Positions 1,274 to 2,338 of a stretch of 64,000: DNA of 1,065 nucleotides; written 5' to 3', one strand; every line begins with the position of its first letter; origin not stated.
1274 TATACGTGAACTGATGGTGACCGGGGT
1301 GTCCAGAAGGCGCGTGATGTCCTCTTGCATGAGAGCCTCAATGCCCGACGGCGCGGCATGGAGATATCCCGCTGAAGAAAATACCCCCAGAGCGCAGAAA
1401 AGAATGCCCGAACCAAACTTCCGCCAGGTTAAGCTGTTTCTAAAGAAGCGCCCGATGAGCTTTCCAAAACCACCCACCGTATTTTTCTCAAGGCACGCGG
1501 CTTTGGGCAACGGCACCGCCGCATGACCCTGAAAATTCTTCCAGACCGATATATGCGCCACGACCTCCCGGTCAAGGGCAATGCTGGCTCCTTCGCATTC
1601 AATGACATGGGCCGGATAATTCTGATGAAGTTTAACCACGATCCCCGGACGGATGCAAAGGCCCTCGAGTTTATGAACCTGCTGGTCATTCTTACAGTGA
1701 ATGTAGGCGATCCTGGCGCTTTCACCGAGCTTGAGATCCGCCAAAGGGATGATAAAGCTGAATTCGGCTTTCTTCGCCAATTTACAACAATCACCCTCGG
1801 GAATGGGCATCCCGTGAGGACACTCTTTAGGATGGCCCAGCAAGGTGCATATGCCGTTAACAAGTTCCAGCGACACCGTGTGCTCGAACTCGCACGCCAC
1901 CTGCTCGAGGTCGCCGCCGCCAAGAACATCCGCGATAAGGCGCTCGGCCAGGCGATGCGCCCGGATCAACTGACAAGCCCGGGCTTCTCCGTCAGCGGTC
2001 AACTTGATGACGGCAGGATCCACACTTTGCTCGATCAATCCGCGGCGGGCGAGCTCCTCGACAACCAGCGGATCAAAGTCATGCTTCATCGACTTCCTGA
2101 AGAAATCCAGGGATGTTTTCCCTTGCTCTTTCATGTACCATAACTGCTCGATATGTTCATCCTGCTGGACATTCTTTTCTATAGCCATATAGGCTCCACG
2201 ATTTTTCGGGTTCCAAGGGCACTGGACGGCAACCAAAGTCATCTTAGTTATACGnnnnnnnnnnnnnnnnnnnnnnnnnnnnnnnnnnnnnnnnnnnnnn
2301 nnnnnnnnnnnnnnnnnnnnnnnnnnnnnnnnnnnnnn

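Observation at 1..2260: DtxR-family regulator ORF has no stop codon and is in frame with the downstream TonB-dependent receptor (absent from the ORF track)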

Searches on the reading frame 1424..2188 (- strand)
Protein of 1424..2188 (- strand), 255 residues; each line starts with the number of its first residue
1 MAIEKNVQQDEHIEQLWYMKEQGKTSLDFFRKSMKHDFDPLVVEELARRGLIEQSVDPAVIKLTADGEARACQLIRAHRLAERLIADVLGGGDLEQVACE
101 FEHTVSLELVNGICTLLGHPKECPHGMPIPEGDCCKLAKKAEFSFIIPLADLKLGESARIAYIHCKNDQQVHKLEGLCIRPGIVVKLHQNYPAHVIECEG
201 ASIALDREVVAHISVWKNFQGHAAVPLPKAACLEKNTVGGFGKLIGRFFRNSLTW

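Call 12: find_homologous_proteins(query=window:1424-2188:-, max_evalue=0.00001)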
Query seq(255 aa) (255 aa): 990 proteins with E <= 0.00001 among 1871 candidates; the best 120 are listed.
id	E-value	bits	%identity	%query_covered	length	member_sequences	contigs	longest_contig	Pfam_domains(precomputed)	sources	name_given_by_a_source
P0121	6.1e-124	431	75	98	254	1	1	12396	PF02742.22,PF04023.21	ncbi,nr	ncbi:MAG: metal-dependent transcriptional regulator [Candidatus Omnitrophica bacterium]|nr:metal-dep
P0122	1.8e-120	419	73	99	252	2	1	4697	PF02742.22,PF04023.21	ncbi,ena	-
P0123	1.4e-117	410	78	86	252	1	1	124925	PF02742.22,PF04023.21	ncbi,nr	ncbi:MAG: metal-dependent transcriptional regulator [Candidatus Omnitrophica bacterium]|nr:metal-dep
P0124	5.8e-117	408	76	86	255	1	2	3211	PF02742.22,PF04023.21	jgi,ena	-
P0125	2.1e-114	400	69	97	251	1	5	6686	PF02742.22,PF04023.21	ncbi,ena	-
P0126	1.5e-113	397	67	100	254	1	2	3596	PF02742.22,PF04023.21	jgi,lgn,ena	-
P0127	2.8e-113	396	76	87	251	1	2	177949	PF02742.22,PF04023.21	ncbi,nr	ncbi:MAG: metal-dependent transcriptional regulator [Candidatus Omnitrophica bacterium]|nr:metal-dep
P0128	3.0e-113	396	71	98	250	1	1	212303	PF02742.22,PF04023.21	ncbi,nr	ncbi:MAG: metal-dependent transcriptional regulator [Candidatus Omnitrophica bacterium]|nr:metal-dep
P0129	2.7e-111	389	69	98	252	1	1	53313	PF02742.22,PF04023.21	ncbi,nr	ncbi:MAG: metal-dependent transcriptional regulator [Candidatus Omnitrophica bacterium]|nr:metal-dep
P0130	1.0e-110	387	67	99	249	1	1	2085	PF02742.22,PF04023.21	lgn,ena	-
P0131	1.5e-110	387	67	98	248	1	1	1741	PF02742.22,PF04023.21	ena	-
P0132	2.8e-110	386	68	97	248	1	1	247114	PF02742.22,PF04023.21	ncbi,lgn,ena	ncbi:MAG: metal-dependent transcriptional regulator [Candidatus Omnitrophota bacterium]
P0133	8.5e-110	384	67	98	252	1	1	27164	PF02742.22,PF04023.21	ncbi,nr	ncbi:MAG: metal-dependent transcriptional regulator [Candidatus Omnitrophica bacterium]|nr:metal-dep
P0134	1.0e-109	384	67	99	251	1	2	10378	PF02742.22,PF04023.21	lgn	-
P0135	1.5e-109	384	67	98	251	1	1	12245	PF02742.22,PF04023.21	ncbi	ncbi:MAG: metal-dependent transcriptional regulator [Candidatus Omnitrophota bacterium]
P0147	4.4e-88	313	85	64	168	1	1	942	PF02742.22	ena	-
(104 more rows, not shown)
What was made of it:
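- On DtxR/IdeR family regulator: The 120 best database homologues are 168-297 aa, most of them 216-261 (call 12).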

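Call 15: find_encoding_contigs(protein=P0121, flank=5000, max_places=3)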
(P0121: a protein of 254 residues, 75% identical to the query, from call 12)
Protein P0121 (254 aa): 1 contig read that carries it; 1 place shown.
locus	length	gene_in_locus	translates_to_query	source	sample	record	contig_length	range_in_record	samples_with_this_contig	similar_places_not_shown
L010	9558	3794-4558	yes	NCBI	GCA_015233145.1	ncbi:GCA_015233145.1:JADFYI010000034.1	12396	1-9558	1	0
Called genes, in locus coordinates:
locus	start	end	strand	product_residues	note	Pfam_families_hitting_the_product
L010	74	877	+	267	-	-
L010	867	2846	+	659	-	PF01926:MMR_HSR1, PF02421:FeoB_N, PF07670:Gate, PF07664:FeoB_C (weak), PF07670:Gate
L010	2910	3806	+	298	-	PF04773:FecR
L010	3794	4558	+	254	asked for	PF02742:Fe_dep_repr_C, PF04023:FeoA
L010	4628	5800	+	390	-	-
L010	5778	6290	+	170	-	-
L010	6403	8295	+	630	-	PF13646:HEAT_2 (faint)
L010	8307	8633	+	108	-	-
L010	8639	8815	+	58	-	-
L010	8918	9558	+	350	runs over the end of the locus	PF02985:HEAT (faint), PF13646:HEAT_2 (weak)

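Call 16: find_encoding_contigs(protein=P0126, flank=5000, max_places=3)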
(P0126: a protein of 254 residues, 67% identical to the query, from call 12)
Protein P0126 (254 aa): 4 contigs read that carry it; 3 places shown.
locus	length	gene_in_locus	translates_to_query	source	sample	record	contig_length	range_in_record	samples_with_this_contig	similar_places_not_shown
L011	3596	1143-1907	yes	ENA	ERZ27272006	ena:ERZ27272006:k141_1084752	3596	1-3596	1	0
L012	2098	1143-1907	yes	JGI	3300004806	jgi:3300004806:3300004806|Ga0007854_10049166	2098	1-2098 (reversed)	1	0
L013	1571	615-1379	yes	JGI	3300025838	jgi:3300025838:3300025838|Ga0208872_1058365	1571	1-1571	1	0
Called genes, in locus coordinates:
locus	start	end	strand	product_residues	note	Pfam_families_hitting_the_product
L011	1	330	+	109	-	?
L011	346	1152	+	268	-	PF04773:FecR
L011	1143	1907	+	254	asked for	PF02742:Fe_dep_repr_C, PF04023:FeoA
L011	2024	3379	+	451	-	PF02985:HEAT (faint), PF13646:HEAT_2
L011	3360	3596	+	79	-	?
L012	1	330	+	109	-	?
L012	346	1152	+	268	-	PF04773:FecR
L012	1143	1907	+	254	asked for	PF02742:Fe_dep_repr_C, PF04023:FeoA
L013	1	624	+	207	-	?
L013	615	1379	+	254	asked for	PF02742:Fe_dep_repr_C, PF04023:FeoA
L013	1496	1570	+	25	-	?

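Call 17: find_encoding_contigs(protein=P0123, flank=5000, max_places=3)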
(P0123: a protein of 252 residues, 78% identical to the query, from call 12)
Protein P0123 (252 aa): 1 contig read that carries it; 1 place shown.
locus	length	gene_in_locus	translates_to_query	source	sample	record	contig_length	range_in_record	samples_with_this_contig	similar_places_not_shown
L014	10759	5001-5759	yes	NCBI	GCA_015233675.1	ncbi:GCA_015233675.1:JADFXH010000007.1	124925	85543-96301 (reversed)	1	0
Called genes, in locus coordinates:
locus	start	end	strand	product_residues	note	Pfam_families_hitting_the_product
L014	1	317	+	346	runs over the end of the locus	PF01925:TauE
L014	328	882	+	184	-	PF00595:PDZ (faint), PF13180:PDZ_2, PF17820:PDZ_6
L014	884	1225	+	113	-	-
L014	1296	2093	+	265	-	-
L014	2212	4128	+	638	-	PF01926:MMR_HSR1, PF02421:FeoB_N, PF09439:SRPRB (faint), PF07670:Gate, PF07664:FeoB_C (weak), PF07670:Gate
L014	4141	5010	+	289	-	PF04773:FecR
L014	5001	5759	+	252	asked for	PF02742:Fe_dep_repr_C, PF04023:FeoA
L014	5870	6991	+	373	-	PF02985:HEAT (faint), PF21581:SCD (faint), PF13646:HEAT_2 (weak)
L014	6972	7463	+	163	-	-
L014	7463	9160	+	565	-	PF13646:HEAT_2 (weak)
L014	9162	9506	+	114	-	-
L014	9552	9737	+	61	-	-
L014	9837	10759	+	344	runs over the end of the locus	PF02985:HEAT (faint), PF00514:Arm (faint), PF13646:HEAT_2 (weak)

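Call 22: find_encoding_contigs(protein=P0122, flank=5000, max_places=3)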
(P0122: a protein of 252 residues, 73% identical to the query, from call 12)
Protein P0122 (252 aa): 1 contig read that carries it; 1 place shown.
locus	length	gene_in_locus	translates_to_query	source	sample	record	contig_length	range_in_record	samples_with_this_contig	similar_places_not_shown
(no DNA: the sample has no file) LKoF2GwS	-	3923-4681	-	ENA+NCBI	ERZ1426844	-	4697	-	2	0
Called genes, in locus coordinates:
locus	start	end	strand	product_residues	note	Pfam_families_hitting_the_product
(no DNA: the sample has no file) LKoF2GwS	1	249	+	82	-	?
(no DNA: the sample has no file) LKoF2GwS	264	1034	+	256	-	-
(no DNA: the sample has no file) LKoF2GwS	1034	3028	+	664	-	PF01926:MMR_HSR1, PF02421:FeoB_N, PF09439:SRPRB (weak), PF07670:Gate, PF07664:FeoB_C (weak), PF07670:Gate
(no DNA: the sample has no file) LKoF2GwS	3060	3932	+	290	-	PF04773:FecR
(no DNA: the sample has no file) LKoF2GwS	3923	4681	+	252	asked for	PF02742:Fe_dep_repr_C, PF04023:FeoA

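Call 23: find_encoding_contigs(protein=P0125, flank=5000, max_places=3)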
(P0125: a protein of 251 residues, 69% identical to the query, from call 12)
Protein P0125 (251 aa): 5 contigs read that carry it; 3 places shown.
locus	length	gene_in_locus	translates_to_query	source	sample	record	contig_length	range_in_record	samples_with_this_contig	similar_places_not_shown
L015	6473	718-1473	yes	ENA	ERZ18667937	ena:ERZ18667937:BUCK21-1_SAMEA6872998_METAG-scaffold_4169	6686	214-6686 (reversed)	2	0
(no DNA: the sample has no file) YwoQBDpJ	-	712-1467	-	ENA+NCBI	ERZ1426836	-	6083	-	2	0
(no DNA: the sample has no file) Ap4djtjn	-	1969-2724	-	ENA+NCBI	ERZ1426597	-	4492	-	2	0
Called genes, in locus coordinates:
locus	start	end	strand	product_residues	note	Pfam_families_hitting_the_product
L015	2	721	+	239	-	?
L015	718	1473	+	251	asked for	PF02742:Fe_dep_repr_C, PF04023:FeoA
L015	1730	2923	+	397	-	-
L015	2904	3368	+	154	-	-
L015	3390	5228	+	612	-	PF13646:HEAT_2 (weak)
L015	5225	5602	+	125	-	-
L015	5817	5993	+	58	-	-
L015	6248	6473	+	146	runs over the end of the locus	?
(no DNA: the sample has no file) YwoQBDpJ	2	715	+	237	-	?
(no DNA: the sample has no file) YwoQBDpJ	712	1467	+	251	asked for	PF02742:Fe_dep_repr_C, PF04023:FeoA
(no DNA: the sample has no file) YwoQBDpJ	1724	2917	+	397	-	-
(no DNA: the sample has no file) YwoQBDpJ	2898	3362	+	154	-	-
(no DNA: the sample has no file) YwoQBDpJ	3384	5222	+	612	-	PF13646:HEAT_2 (weak)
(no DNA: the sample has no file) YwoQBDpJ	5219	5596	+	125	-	-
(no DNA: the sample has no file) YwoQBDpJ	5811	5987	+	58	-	-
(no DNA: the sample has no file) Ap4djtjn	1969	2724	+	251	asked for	PF02742:Fe_dep_repr_C, PF04023:FeoA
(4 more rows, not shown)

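Call 42: find_encoding_contigs(protein=P0147, flank=2000, max_places=2)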
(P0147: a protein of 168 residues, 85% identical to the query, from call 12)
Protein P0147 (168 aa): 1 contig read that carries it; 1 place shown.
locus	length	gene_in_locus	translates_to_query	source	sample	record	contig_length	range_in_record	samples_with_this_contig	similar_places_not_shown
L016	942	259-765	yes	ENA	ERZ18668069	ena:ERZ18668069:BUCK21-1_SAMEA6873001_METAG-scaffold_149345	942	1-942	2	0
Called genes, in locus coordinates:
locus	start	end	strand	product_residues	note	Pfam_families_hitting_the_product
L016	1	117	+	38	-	?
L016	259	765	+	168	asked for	PF02742:Fe_dep_repr_C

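Call 47: predict_structure(alignment_id=A3)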
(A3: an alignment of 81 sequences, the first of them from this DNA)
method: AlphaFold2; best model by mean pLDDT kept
length: 255 residues; sequences in the alignment: 81
mean_pLDDT: 79.7   pTM: 0.60
mean pLDDT of the five models: 79.7, 76.1, 76.1, 75.1, 70.6
residues with pLDDT >= 90: 110; 70-90: 92; 50-70: 14; < 50: 39
segments of 3 or more residues with pLDDT < 50: 220-255
pLDDT, mean of each block of 10 residues (from residue 1): 73 96 95 94 95 91 96 92 80 81 82 79 88 72 71 92 86 89 93 93 93 78 34 30 40 38
secondary structure, 60 per line:
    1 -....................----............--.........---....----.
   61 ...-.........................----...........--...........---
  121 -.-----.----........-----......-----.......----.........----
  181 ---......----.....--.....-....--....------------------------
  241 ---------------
elements in order: H2-21 H27-37 H40-48 E52-55 E60-63 H65-89 H94-104 H107-117 H133-140 E146-148 E157-163 H168-176 E184-189 E194-198 E201-205 H207-210 E213-216
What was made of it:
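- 2000..2188 (-): Regulator, N-terminal winged-helix DNA-binding domain (aa 1-63). AlphaFold model: H2-21, H27-37, H40-48, strands 52-55 and 60-63, pLDDT above 90 (call 47).
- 1544..1750 (-): Regulator, FeoA/SH3-like domain (aa 147-215). Strands in the model (call 47).
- The amphipathic-tail idea rests on hydrophobic moment alone, and AlphaFold gives the tail pLDDT below 50 (call 47).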

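Call 51: fold_search(model_id=the predicted structure, library=pdb)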
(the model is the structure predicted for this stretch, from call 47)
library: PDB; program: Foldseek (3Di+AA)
matches with E <= 10: 717; with E <= 0.001: 76
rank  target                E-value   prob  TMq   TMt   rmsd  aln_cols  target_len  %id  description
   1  1u8r_H                1.0e-12  1.00  0.44  0.50  15.1       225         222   24  Crystal Structure of an IdeR-DNA Complex Reveals a Conformational Change in Activated IdeR for Base-specific Interacti (released 2004-10-05)
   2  1fx7_A                2.4e-12  1.00  0.44  0.48  15.2       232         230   23  CRYSTAL STRUCTURE OF THE IRON-DEPENDENT REGULATOR (IDER) FROM MYCOBACTERIUM TUBERCULOSIS (released 2001-03-07)
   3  7b1v_B                2.6e-12  1.00  0.43  0.49  14.8       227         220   22  DtxR-like iron-dependent regulator IdeR complexed with cobalt (released 2021-03-03)
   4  7b23_B                3.1e-12  1.00  0.44  0.49  14.9       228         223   21  DtxR-like iron-dependent regulator IdeR complexed with cobalt and the SACE_2689 promoter DNA-binding sequence (released 2021-03-03)
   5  1fx7_B                3.3e-12  1.00  0.44  0.51  14.9       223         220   24  CRYSTAL STRUCTURE OF THE IRON-DEPENDENT REGULATOR (IDER) FROM MYCOBACTERIUM TUBERCULOSIS (released 2001-03-07)
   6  7b1y_B                3.5e-12  1.00  0.45  0.51  14.3       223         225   23  DtxR-like iron-dependent regulator IdeR complexed with cobalt and its consensus DNA-binding sequence (released 2021-03-03)
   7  7b24_B                4.4e-12  1.00  0.45  0.50  14.5       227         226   22  DtxR-like iron-dependent regulator IdeR (P39G variant) complexed with cobalt and its consensus DNA-binding sequence (released 2021-03-03)
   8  7b20_B                5.2e-12  1.00  0.44  0.49  14.8       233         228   21  DtxR-like iron-dependent regulator IdeR complexed with iron and its consensus DNA-binding sequence (released 2021-03-03)
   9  7b25_B                6.9e-12  1.00  0.44  0.49  14.8       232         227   22  DtxR-like iron-dependent regulator IdeR (Q43A variant) complexed with cobalt and its consensus DNA-binding sequence (released 2021-03-03)
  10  1bi1                  1.0e-11  1.00  0.44  0.52  15.3       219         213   23  STRUCTURE OF APO-AND HOLO-DIPHTHERIA TOXIN REPRESSOR (released 1999-06-22)
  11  7b24_C                1.2e-11  1.00  0.44  0.49  14.6       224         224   22  DtxR-like iron-dependent regulator IdeR (P39G variant) complexed with cobalt and its consensus DNA-binding sequence (released 2021-03-03)
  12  2qqa                  1.3e-11  1.00  0.45  0.52  18.5       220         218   23  Crystal Structure of DtxR(E9A C102D) Complexed with Nickel(II) (released 2007-10-30)
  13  1p92                  1.6e-11  1.00  0.46  0.53  15.5       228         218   21  Crystal Structure of (H79A)DtxR (released 2004-05-25)
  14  1g3y                  2.0e-11  1.00  0.45  0.53  15.2       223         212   22  ARG80ALA DTXR (released 2001-10-25)
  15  1u8r_A                2.1e-11  1.00  0.44  0.50  15.2       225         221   24  Crystal Structure of an IdeR-DNA Complex Reveals a Conformational Change in Activated IdeR for Base-specific Interacti (released 2004-10-05)
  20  1c0w_B                4.9e-11  1.00  0.44  0.51  14.2       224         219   22  CRYSTAL STRUCTURE OF THE COBALT-ACTIVATED DIPHTHERIA TOXIN REPRESSOR-DNA COMPLEX REVEALS A METAL BINDING SH-LIKE DOMAI (released 2000-07-22)
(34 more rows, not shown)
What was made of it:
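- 2000..2188 (-): Foldseek matches two-domain IdeR/DtxR chains at rmsd 2.3-2.6 A (call 51).
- On DtxR/IdeR family regulator: The AlphaFold model does give a three-helix bundle plus beta wing with pLDDT above 90 (call 47), and Foldseek aligns aa 1-130 to two-domain IdeR/DtxR chains at rmsd 2.3-2.6 A, TM 0.75-0.78 (call 51). Full-length IdeR/DtxR chains align over 220-230 columns (call 51).
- Closest known: DtxR/IdeR-family metal-dependent repressors with a C-terminal SH3-like. Same: The best structural matches are IdeR/DtxR (call 51).
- The model matches IdeR/DtxR (calls 47, 51).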

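Call 52: find_related_loci(query=A3, collection=genome_contigs, flank=4000)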
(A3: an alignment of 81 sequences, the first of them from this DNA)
Query A3 (255 aa) in genome_contigs; peptide patterns used: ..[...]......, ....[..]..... (x = any residue, [..] = any of these).
600 stretches matched a pattern (row limit reached: there are more); 592 encode a relative of the query (tblastn E <= 1e-3); the best 80 are kept; 80 distinct loci.
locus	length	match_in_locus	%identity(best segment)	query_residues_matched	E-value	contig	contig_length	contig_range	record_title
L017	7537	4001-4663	76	1-221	2e-115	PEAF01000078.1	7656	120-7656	MAG: Candidatus Omnitrophota bacterium isolate MBPbin6 scaffold634, whole genome shotgun sequence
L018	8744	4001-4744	67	1-249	9e-111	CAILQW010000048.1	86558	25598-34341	MAG: Candidatus Omnitrophica bacterium isolate AM4_bin-704 genome assembly, contig: bin-704:48/67, whole genome shotgun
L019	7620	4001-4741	56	3-249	2e-88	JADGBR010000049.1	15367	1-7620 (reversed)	MAG: Candidatus Omnitrophota bacterium isolate nW3bin14 nW3_bin14_NODE_49_length_15367_cov_2.344160, whole genome shotgu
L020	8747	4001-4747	67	1-248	5e-109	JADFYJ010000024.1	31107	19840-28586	MAG: Candidatus Omnitrophota bacterium isolate nDJH6bin5 nDJH6_bin5_NODE_24_length_31107_cov_10.614138, whole genome sho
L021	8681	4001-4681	54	4-226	3e-84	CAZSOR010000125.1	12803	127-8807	MAG TPA_asm: uncultured Pirellulales bacterium isolate binchicken_co262_305 genome assembly, contig: NODE_5516_length_12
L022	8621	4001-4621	58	10-217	6e-83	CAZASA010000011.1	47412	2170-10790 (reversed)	MAG TPA_asm: uncultured Planctomycetales bacterium isolate binchicken_co241_31 genome assembly, contig: NODE_663_length_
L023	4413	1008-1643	53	8-220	2e-77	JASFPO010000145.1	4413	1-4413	MAG: Candidatus Bathyarchaeota archaeon isolate D0819M58metaG_Bin_753 D0819M58metaG_FD_scaffold_2852_c1, whole genome sh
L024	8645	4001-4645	51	2-217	7e-77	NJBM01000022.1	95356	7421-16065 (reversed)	MAG: Planctomycetes bacterium B3_Pla 116, whole genome shotgun sequence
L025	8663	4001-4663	53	3-225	1e-76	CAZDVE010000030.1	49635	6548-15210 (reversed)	MAG TPA_asm: uncultured Pirellulales bacterium isolate binchicken_co116_18 genome assembly, contig: NODE_527_length_4963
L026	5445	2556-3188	54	8-219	4e-76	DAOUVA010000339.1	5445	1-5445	MAG TPA_asm: Phycisphaerae bacterium isolate CSMAG_837 CSMAG_837_k141_1053553_length_5445_cov_10.9730, whole genome shot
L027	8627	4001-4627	52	9-218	4e-74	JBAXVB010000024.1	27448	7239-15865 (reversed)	MAG: Deltaproteobacteria bacterium isolate ELA676 MAG676_24, whole genome shotgun sequence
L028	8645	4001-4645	54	3-218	9e-74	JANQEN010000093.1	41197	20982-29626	MAG: Chitinivibrionales bacterium isolate PL23a_bin.29 k99_1962807, whole genome shotgun sequence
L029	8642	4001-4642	53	3-217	1e-73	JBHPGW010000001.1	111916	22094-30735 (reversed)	Planctomycetota bacterium isolate SAG AM-311-N14 NODE_1_length_111916_cov_30.508470, whole genome shotgun sequence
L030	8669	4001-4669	49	9-236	2e-72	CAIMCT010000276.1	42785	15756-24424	MAG: uncultured Desulfobacteraceae bacterium isolate Umea1_bin-2529 genome assembly, contig: bin-2529:276/580, whole gen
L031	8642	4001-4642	53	3-217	4e-72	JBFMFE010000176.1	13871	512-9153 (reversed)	MAG: bacterium isolate MAG263 MAG263_176, whole genome shotgun sequence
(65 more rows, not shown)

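Call 69: search_protein_families(library=ncbifam, proteins=[L010:74-877:+, L010:2910-3806:+, L010:4628-5800:+, L010:5778-6290:+, L010:6403-8295:+, L010:8307-8633:+, L010:8639-8815:+], max_evalue=0.001)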
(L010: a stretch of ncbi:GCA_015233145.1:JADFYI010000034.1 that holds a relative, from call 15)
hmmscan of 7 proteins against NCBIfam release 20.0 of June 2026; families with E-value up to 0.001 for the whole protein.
L010:74-877:+ (267 aa): 1 family
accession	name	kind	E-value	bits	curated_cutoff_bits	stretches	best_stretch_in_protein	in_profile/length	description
NF033218.1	anchor_AmaP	equivalog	1.4e-11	44.5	55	1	5-170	4-165/166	alkaline shock response membrane anchor protein AmaP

L010:2910-3806:+ (298 aa): 3 families
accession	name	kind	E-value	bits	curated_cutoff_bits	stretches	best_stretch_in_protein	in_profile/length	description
NF047849.1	Lsa33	exception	2.9e-14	53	420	1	72-237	53-216/310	surface adhesin Lsa33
NF033165.1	lipo_LipL45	exception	1.3e-10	40.9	350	1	49-163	39-156/391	lipoprotein LipL45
NF047876.1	Lsa19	exception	1.6e-07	31.3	250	1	74-161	33-116/182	adhesin Lsa19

L010:4628-5800:+ (390 aa): 4 families
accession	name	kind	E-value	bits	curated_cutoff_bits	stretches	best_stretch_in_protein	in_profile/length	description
NF045915.1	PhycobilmeDegNblB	equivalog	5e-07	29.5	300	1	219-326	98-201/214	phycobilisome degradation protein NblB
NF010374.0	PRK13800.1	equivalog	7.5e-07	27.8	1196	1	208-375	670-867/898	fumarate reductase/succinate dehydrogenase flavoprotein subunit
TIGR02270.1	TIGR02270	subfamily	4.4e-06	26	206.8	1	202-360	95-253/410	TIGR02270 family protein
NF007244.0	PRK09687.1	equivalog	0.00096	18.5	275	0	320-371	133-184/285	putative lyase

L010:5778-6290:+ (170 aa): 0 families

L010:6403-8295:+ (630 aa): 2 families
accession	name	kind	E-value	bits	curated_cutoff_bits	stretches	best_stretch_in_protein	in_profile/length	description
NF045915.1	PhycobilmeDegNblB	equivalog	1.1e-05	25.1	300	1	436-535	113-212/214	phycobilisome degradation protein NblB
NF010374.0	PRK13800.1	equivalog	5.2e-05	21.7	1196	1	441-602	612-770/898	fumarate reductase/succinate dehydrogenase flavoprotein subunit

L010:8307-8633:+ (108 aa): 0 families

L010:8639-8815:+ (58 aa): 0 families
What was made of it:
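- Tried and rejected: NCBIfam scan of the neighbours of the L010 regulator gave no magnetosome-protein names (call 69).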

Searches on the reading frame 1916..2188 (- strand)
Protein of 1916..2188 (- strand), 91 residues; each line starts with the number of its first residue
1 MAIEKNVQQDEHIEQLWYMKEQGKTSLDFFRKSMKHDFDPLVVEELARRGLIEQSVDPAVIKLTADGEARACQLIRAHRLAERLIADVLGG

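Call 31: search_protein_families(library=pfam, proteins=[window:1916-2188:-], max_evalue=1)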
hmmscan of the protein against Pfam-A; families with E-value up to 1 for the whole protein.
seq(91 aa): 2 families
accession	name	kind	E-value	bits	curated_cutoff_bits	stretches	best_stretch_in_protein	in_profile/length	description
PF02742.21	Fe_dep_repr_C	-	0.00014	22.2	27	1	64-90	1-27/70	Iron dependent repressor, metal binding and dimerisation domain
PF20008.5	DUF6429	-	0.013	15.7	31.6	1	37-78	28-68/71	Domain of unknown function (DUF6429)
